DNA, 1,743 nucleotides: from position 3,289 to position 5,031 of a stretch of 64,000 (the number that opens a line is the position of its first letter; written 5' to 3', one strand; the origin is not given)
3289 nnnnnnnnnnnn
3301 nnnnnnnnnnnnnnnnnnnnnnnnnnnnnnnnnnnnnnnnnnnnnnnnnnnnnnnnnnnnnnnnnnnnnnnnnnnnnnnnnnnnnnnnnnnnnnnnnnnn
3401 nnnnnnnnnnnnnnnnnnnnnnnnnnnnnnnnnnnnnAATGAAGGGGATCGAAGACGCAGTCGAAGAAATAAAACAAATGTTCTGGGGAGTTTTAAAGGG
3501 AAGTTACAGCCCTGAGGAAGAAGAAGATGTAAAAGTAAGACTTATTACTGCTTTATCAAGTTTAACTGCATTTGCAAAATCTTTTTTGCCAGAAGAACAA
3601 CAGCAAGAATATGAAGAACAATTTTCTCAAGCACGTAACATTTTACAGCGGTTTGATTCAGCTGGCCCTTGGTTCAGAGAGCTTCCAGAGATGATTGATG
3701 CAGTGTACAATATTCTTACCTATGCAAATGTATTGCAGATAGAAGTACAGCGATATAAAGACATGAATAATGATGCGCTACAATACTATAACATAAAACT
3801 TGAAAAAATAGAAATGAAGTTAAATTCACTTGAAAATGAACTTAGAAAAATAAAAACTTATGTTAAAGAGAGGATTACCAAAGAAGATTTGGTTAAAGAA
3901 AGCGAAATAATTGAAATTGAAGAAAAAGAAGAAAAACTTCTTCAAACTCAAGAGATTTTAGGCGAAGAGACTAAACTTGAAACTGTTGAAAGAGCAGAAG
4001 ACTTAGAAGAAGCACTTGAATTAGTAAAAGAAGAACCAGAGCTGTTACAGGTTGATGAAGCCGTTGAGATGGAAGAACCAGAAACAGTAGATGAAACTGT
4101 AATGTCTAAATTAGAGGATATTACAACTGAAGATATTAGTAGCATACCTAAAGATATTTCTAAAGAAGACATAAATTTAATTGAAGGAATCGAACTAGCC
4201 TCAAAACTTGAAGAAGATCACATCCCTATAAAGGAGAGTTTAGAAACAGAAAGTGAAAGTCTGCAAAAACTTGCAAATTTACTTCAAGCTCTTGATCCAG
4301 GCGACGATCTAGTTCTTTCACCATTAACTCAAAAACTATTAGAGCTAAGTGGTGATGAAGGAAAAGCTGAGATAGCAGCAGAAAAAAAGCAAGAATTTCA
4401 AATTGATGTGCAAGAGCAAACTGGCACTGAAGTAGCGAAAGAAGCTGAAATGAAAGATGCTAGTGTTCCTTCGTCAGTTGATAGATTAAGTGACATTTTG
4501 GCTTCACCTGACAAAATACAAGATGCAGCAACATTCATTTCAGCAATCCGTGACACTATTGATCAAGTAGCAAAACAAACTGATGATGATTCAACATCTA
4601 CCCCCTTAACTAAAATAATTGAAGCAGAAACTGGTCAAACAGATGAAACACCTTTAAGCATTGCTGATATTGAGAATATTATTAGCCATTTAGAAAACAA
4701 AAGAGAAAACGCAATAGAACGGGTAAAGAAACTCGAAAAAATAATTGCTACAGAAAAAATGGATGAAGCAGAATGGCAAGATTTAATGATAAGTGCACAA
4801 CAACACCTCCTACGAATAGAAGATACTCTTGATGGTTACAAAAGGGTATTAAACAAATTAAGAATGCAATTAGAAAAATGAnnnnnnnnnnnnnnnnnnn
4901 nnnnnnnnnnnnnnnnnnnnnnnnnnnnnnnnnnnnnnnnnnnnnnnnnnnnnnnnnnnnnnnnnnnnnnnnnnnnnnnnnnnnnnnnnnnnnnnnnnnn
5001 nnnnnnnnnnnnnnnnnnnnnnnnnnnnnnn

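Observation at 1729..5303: Divergent CobO-like ATPase and P-loop-dead CobO-like paralog bracketing two unknown genes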

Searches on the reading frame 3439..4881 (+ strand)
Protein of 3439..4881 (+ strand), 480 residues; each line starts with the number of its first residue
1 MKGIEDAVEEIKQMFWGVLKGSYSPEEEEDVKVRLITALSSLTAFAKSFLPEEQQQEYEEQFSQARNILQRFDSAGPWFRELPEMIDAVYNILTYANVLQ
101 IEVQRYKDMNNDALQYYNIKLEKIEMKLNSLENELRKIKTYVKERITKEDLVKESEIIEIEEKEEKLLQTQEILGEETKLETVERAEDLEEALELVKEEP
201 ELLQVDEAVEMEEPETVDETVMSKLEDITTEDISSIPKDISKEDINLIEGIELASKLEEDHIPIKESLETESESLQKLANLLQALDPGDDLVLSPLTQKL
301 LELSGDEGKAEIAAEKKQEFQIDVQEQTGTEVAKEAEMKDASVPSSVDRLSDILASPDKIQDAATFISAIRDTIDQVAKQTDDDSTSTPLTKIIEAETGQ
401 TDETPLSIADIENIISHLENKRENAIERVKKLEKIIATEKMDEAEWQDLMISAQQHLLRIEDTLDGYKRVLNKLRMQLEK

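Call 3: search_protein_families(library=pfam, proteins=[window:3439-4881:+], max_evalue=1)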
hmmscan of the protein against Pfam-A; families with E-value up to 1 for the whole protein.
window:3439-4881:+ (480 aa): 1 family
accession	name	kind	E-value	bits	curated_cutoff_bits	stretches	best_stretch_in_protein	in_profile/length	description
PF00043.30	GST_C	-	0.25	12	20.7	0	99-148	6-55/93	Glutathione S-transferase, C-terminal domain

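Call 4: search_protein_families(library=ncbifam, proteins=[window:3439-4881:+], max_evalue=1)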
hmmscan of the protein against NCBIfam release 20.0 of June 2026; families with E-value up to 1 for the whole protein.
window:3439-4881:+ (480 aa): 2 families
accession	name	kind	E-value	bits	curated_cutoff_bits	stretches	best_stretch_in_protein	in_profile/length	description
NF004930.0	PRK06287.1-1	subfamily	0.035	14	142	1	321-355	52-86/110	cobalt transport protein CbiN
NF049888.1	AlphArabdaseBT0367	equivalog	0.096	11.3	800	1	143-204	367-427/486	arabinan endo-1,5-alpha-L-arabinosidase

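Call 30: search_protein_families(library=padloc, proteins=[window:3439-4881:+], max_evalue=0.1)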
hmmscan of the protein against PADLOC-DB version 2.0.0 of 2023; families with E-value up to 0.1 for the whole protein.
window:3439-4881:+ (480 aa): 0 families

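Call 31: search_protein_families(library=phrogs, proteins=[window:3439-4881:+], max_evalue=0.1)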
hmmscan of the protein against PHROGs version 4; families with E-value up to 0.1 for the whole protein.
window:3439-4881:+ (480 aa): 2 families
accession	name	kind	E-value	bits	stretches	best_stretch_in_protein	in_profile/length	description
phrog_12220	-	unknown function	0.039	15.1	1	414-467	16-72/89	-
phrog_184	-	tail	0.097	12.8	0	325-450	131-244/411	baseplate hub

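Call 38: find_homologous_proteins(query=A6, max_evalue=0.001)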
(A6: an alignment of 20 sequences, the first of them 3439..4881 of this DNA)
Query A6 (20 sequences) (480 aa, profile of the alignment): 73 proteins with E <= 0.001 among 8000 candidates.
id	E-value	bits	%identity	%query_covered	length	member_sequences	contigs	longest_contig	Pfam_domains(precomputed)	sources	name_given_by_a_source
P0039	7.4e-224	762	45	99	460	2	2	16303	-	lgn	-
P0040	6.9e-221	752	46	99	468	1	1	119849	-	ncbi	-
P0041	1.3e-219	748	62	29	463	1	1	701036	-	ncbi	-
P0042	4.4e-218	743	61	29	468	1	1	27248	-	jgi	jgi:hypothetical protein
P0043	6.6e-218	742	44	99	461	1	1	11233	-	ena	-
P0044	3.0e-217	740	46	99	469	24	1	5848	-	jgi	jgi:hypothetical protein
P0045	3.2e-216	737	45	99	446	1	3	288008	-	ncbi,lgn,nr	ncbi:MAG: hypothetical protein HGN29_00695 [Asgard group archaeon]|nr:hypothetical protein [Asgard g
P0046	3.5e-216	737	62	27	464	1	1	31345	-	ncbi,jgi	ncbi:MAG: hypothetical protein ACTSQF_04145 [Candidatus Heimdallarchaeaceae archaeon]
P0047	6.4e-216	736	60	28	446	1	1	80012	-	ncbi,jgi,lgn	-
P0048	7.1e-216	736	52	34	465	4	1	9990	-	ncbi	ncbi:MAG: hypothetical protein V3V41_05045 [Candidatus Heimdallarchaeota archaeon]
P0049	9.0e-216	735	45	99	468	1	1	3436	-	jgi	-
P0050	9.4e-216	735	48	98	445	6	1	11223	-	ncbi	-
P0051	9.5e-216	735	63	28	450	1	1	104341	-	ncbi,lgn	-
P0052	9.6e-216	735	45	99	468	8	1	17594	-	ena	-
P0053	1.5e-215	735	46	99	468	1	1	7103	-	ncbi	-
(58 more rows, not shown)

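Call 48: predict_structure(alignment_id=A7)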
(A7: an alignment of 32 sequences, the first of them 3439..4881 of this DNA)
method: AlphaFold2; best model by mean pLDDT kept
length: 480 residues; sequences in the alignment: 32
mean_pLDDT: 65.7   pTM: 0.28
mean pLDDT of the five models: 65.7, 63.2, 61.4, 60.8, 58.5
residues with pLDDT >= 90: 54; 70-90: 190; 50-70: 99; < 50: 137
segments of 3 or more residues with pLDDT < 50: 152-235, 306-340, 342-344, 381-385, 399-403
pLDDT, mean of each block of 10 residues (from residue 1): 73 81 77 83 81 83 82 61 75 84 78 83 92 91 73 44 43 38 45 41 28 29 30 43 82 67 62 79 59 65 55 43 31 37 53 57 69 69 53 60 64 93 91 79 84 92 93 81
secondary structure, 60 per line:
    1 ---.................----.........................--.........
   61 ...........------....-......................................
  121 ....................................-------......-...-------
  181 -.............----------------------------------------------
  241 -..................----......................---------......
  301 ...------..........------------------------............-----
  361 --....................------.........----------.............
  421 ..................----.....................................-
elements in order: H4-20 H25-49 H52-71 H78-81 H83-156 H164-169 H182-194 H242-259 H264-285 H295-303 H310-319 H344-355 H363-382 H389-397 H408-438 H443-479

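Call 50: search_protein_representatives(alignment_id=A7)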
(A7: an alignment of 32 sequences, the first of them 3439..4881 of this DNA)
Query: 32 sequences, 459 profile positions. Proteins with E-value up to 0.001 (for the whole library): 20; up to 1e-10: 10; up to 1e-30: 7. The best 20 are listed.
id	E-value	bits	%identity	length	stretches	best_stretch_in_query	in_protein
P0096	5.9e-191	651.8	-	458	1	1-456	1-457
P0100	8.6e-188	641.4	-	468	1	2-458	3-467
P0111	2.0e-91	323.7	-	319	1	148-457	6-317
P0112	1.6e-69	251.5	-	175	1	1-122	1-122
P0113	9.5e-49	183.0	-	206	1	84-272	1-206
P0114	8.7e-45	170.0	-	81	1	2-80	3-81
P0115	2.9e-33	132.0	-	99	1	247-345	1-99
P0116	1.3e-30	123.2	-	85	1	1-70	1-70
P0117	1.1e-15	74.1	-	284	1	1-251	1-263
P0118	7.5e-12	61.4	-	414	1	5-227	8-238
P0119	1.9e-10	56.7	-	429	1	4-234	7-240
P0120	7.5e-08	48.2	-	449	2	6-200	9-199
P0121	1.1e-07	47.7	-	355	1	3-158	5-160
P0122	1.9e-07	46.9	-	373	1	2-169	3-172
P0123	2.9e-07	46.3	-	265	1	2-203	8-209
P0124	2.9e-06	43.0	-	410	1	5-323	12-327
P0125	3.4e-06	42.8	-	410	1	20-143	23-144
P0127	1.7e-04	37.1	-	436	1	4-150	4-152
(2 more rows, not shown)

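Call 51: list_cluster_members(proteins=[P0117, P0118, P0119, P0120, P0121, P0122, P0123, P0124, P0125, P0127])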
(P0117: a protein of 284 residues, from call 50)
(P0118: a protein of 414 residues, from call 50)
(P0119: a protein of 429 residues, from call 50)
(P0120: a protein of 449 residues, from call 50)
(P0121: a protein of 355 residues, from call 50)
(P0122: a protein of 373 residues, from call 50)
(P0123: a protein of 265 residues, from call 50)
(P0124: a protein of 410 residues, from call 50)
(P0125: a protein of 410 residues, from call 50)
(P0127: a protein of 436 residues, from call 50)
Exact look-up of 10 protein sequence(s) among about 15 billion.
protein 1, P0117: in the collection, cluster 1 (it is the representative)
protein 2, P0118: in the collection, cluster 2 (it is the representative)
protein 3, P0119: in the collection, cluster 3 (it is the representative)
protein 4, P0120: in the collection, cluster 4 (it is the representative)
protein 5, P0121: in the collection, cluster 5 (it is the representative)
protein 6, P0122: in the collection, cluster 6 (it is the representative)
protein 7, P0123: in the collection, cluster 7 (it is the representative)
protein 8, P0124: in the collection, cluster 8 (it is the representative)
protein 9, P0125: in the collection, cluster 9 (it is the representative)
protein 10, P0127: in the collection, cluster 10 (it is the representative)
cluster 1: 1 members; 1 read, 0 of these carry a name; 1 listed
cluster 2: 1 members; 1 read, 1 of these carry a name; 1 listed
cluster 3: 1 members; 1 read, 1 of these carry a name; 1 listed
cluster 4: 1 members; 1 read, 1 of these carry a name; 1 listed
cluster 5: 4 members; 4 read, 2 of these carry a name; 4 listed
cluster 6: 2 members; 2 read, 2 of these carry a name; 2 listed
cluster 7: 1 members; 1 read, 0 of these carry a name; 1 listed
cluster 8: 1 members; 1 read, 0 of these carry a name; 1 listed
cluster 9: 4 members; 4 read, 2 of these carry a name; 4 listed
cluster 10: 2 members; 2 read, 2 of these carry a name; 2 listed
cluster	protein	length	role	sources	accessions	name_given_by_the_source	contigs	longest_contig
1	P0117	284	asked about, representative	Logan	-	-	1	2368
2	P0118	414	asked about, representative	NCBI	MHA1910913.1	MAG: hypothetical protein ACTSYA_04365 [Candidatus Kariarchaeaceae archaeon]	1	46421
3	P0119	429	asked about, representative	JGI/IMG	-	hypothetical protein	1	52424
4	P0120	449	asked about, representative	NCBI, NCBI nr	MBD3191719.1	MAG: hypothetical protein GF308_13815 [Candidatus Heimdallarchaeota archaeon] | hypothetical protein [Candidatus Heimdallarchaeota archaeon]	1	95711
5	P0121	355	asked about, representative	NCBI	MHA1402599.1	MAG: hypothetical protein ACTSSI_02460 [Candidatus Helarchaeota archaeon]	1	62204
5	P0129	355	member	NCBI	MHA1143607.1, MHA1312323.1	MAG: hypothetical protein ACTSRW_02650 [Candidatus Helarchaeota archaeon]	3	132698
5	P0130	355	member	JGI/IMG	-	-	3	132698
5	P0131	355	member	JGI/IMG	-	-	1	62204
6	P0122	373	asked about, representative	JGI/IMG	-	hypothetical protein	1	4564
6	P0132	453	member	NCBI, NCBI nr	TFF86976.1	MAG: hypothetical protein EU551_00200 [Promethearchaeota archaeon] | MAG: hypothetical protein EU551_00200 [Candidatus Lokiarchaeota archaeon]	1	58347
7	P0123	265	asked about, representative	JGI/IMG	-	-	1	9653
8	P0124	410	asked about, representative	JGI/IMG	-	-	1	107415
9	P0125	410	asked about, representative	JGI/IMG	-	-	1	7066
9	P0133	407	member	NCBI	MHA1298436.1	MAG: hypothetical protein ACTSO9_03230 [Candidatus Helarchaeota archaeon]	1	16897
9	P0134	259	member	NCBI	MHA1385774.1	MAG: hypothetical protein ACTSR3_18640, partial [Candidatus Helarchaeota archaeon]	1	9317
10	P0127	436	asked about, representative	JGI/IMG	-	hypothetical protein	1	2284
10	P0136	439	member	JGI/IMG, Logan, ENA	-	hypothetical protein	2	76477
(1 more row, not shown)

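Call 53: find_encoding_contigs(protein=P0118, flank=7000, max_places=1)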
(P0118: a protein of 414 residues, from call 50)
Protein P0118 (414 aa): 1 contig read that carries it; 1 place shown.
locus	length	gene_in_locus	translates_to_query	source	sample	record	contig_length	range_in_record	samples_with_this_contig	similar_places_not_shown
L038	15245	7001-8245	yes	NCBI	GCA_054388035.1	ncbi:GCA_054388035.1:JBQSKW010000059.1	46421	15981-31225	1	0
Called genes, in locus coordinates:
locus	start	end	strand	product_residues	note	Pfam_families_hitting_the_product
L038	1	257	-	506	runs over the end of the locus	PF00361:Proton_antipo_M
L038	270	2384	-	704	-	PF00662:Proton_antipo_N, PF00361:Proton_antipo_M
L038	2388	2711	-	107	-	PF00420:Oxidored_q2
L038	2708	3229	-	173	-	PF00499:Oxidored_q3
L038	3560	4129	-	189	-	PF13183:Fer4_8 (faint), PF13534:Fer4_17 (faint), PF14697:Fer4_21 (faint), PF13187:Fer4_9, PF00037:Fer4 (weak), PF12797:Fer4_2 (faint), PF12838:Fer4_7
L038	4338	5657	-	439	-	PF00146:NADHdh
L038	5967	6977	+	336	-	-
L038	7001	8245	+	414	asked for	-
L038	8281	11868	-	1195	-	-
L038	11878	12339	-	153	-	-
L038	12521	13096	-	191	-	-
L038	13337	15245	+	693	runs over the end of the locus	PF13091:PLDc_2, PF00614:PLDc (faint), PF13091:PLDc_2, PF00932:LTD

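Call 54: find_encoding_contigs(protein=P0121, flank=7000, max_places=1)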
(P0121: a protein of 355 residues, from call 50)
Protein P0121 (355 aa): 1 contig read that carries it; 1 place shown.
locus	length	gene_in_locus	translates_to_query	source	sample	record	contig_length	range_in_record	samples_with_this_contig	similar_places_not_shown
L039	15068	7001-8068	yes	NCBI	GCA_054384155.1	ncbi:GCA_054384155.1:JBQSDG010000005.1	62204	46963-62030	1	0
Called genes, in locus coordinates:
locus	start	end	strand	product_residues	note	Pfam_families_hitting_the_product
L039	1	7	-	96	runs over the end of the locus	PF02597:ThiS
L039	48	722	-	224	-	PF03193:RsgA_GTPase (faint), PF00009:GTP_EFTU (faint), PF02492:cobW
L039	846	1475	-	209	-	PF13302:Acetyltransf_3, PF13420:Acetyltransf_4, PF00583:Acetyltransf_1, PF13508:Acetyltransf_7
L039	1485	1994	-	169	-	PF00583:Acetyltransf_1, PF13673:Acetyltransf_10, PF13508:Acetyltransf_7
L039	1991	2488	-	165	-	PF00258:Flavodoxin_1 (weak), PF12641:Flavodoxin_3, PF12682:Flavodoxin_4 (faint), PF12724:Flavodoxin_5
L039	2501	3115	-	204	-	PF01997:Translin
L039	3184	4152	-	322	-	PF04055:Radical_SAM, PF08608:Wyosine_form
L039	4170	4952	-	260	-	PF00795:CN_hydrolase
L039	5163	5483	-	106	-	-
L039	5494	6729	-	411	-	PF00082:Peptidase_S8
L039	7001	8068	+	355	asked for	-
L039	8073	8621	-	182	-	PF12917:YfbR-like, PF13023:HD_3, PF01966:HD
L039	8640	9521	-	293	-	PF02007:MtrH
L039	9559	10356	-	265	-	PF01026:TatD_DNase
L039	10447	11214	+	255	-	PF01583:APS_kinase, PF08433:KTI12, PF13238:AAA_18 (faint), PF13671:AAA_33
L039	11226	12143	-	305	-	PF12146:Hydrolase_4, PF20408:Abhydrolase_11 (faint), PF00561:Abhydrolase_1, PF12697:Abhydrolase_6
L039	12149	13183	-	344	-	PF18765:Polbeta (faint)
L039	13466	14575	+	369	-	-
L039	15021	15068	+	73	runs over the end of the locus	PF00125:Histone, PF00808:CBFD_NFYB_HMF, PF15630:CENP-S (weak)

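Call 55: find_encoding_contigs(protein=P0120, flank=7000, max_places=1)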
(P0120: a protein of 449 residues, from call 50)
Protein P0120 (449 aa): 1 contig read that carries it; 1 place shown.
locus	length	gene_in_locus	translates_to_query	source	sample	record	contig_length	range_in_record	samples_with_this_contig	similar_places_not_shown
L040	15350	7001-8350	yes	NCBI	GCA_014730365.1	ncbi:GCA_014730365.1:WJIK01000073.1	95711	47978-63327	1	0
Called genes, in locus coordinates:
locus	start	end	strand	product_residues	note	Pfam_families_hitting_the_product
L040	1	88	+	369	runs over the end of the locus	-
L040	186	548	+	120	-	-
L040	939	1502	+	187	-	PF17146:PIN_6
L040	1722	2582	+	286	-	-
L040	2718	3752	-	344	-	PF00466:Ribosomal_L10, PF17777:RL10P_insert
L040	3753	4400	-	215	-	PF00687:Ribosomal_L1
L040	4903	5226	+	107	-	-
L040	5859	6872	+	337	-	-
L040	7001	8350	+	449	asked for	-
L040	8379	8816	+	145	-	PF03479:PCC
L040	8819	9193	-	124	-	PF09845:OapC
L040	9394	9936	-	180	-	PF00252:Ribosomal_L16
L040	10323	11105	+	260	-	PF13240:Zn_Ribbon_1 (weak), PF13248:Zn_ribbon_3 (weak), PF24463:DUF7577 (faint)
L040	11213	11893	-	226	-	PF01022:HTH_5, PF01978:TrmB (faint), PF03965:Penicillinase_R (faint), PF12840:HTH_20 (weak), PF13412:HTH_24 (faint), PF24266:HTH_HVO_0163_N, PF12802:MarR_2 (weak), PF12840:HTH_20 (weak), +2 more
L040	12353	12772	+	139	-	-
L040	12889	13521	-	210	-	-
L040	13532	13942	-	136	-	PF13639:zf-RING_2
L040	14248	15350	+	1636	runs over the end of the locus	-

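Call 59: find_encoding_contigs(protein=P0132, flank=6000, max_places=1)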
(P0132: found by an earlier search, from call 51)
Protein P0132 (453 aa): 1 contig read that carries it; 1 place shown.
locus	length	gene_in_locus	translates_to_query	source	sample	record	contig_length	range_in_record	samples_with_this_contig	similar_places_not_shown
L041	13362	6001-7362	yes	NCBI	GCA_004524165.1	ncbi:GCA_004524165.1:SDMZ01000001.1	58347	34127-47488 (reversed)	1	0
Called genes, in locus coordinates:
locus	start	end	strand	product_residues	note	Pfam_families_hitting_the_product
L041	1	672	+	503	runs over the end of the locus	PF01398:JAB, PF03665:UPF0172 (weak), PF14464:Prok-JAB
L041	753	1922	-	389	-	PF00092:VWA, PF04056:Ssl1, PF13519:VWA_2, PF13639:zf-RING_2 (faint)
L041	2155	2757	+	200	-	-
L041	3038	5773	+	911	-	PF03104:DNA_pol_B_exo1, PF13482:RNase_H_2 (weak), PF00136:DNA_pol_B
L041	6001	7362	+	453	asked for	-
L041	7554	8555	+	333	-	PF04055:Radical_SAM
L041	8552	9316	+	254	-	PF21948:LplA-B_cat, PF03099:BPL_LplA_LipB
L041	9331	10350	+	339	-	PF04055:Radical_SAM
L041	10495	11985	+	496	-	PF02310:B12-binding, PF04055:Radical_SAM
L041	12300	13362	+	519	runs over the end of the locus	PF00025:Arf, PF00071:Ras, PF01926:MMR_HSR1 (weak), PF08477:Roc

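Call 60: find_encoding_contigs(protein=P0124, flank=6000, max_places=1)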
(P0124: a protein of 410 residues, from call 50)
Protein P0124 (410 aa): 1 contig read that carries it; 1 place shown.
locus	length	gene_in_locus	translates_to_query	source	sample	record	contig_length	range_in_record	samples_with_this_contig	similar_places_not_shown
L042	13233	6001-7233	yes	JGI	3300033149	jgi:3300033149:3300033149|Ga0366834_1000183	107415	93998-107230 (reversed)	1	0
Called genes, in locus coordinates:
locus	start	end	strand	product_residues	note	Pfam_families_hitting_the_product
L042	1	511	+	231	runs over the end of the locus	?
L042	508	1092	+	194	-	PF17146:PIN_6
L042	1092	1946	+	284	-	-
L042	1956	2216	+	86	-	-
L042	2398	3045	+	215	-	PF00687:Ribosomal_L1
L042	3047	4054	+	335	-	PF00466:Ribosomal_L10, PF17777:RL10P_insert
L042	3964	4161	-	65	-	-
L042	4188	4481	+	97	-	-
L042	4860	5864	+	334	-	-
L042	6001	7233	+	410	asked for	-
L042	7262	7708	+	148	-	PF03479:PCC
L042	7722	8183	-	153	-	PF09845:OapC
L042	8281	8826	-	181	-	PF00252:Ribosomal_L16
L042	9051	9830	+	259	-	PF13240:Zn_Ribbon_1 (weak)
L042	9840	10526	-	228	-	PF01022:HTH_5 (weak), PF03965:Penicillinase_R (faint), PF12840:HTH_20 (weak), PF13412:HTH_24 (faint), PF24266:HTH_HVO_0163_N, PF01047:MarR (faint), PF12802:MarR_2 (faint)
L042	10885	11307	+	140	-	-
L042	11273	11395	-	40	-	-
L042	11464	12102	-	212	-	-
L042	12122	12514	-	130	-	PF13639:zf-RING_2 (weak)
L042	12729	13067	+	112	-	PF01978:TrmB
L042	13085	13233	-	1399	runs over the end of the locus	PF00270:DEAD, PF04851:ResIII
